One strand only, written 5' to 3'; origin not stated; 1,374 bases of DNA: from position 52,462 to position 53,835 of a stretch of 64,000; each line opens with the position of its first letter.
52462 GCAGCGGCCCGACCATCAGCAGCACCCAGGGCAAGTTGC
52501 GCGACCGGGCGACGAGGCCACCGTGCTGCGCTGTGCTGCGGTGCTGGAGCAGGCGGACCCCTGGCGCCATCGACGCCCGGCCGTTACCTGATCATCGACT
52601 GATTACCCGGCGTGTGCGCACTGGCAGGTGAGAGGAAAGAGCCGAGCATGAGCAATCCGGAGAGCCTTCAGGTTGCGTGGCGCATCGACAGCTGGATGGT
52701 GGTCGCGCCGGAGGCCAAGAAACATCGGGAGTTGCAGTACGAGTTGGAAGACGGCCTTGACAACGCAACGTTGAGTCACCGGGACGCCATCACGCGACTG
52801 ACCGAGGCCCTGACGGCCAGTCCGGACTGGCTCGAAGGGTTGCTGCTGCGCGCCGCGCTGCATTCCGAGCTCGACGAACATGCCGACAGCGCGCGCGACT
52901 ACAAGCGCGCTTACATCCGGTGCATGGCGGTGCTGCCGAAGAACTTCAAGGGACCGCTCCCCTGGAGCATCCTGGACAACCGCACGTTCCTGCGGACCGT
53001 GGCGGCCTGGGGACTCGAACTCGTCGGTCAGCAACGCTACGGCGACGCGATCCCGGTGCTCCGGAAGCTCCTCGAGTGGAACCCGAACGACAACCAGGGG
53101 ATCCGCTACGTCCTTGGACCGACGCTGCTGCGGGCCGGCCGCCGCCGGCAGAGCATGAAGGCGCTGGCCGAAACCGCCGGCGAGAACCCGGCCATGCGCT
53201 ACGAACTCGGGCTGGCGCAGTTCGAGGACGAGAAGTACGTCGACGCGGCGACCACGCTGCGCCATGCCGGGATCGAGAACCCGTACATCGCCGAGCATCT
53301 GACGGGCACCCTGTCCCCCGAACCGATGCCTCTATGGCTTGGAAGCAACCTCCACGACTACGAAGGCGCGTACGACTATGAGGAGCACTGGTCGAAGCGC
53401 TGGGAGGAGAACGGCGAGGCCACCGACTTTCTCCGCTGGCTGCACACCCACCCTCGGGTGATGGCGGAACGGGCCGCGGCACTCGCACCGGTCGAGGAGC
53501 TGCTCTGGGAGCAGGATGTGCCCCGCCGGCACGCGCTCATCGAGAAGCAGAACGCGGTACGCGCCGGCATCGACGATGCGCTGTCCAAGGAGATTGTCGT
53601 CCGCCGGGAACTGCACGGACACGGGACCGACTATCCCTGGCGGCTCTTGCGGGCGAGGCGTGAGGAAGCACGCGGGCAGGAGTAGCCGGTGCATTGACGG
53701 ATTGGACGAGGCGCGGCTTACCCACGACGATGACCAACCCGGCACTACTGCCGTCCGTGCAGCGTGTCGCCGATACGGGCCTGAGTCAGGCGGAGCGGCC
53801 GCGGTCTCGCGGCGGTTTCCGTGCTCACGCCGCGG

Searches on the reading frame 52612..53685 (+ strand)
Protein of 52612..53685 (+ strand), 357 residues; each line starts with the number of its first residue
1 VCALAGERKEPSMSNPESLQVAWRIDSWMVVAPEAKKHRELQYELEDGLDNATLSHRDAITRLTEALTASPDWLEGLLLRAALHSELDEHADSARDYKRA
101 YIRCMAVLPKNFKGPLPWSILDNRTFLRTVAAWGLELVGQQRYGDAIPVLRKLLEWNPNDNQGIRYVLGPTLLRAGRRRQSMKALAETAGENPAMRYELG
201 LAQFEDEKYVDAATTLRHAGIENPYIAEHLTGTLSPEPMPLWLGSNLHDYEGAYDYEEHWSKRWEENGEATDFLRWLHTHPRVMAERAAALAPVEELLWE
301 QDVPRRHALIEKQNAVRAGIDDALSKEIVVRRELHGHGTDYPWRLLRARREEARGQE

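Call 21: search_protein_families(library=pfam, proteins=[window:52612-53685:+], max_evalue=0.1)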
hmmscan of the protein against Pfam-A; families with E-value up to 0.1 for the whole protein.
window:52612-53685:+ (357 aa): 6 families
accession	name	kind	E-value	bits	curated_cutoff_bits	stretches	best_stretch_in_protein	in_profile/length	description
PF14559.12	TPR_19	-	1.2e-08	35.5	25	1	137-193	1-56/68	Tetratricopeptide repeat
PF13432.12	TPR_16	-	2.2e-08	34.8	32.7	1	166-217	1-55/65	Tetratricopeptide repeat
PF07719.23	TPR_2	-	9e-05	22.8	27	0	133-160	7-34/34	Tetratricopeptide repeat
PF12895.13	ANAPC3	-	0.0003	21.4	27.2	1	140-218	2-81/82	Anaphase-promoting complex, cyclosome, subunit 3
PF24575.1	TPR_Slam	-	0.0053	17.6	35.2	0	138-175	58-94/104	Surface lipoprotein assembly modifier, N-terminal TPR repeats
PF03130.22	HEAT_PBS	-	0.071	14.2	20.9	0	128-155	2-26/27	PBS lyase HEAT-like repeat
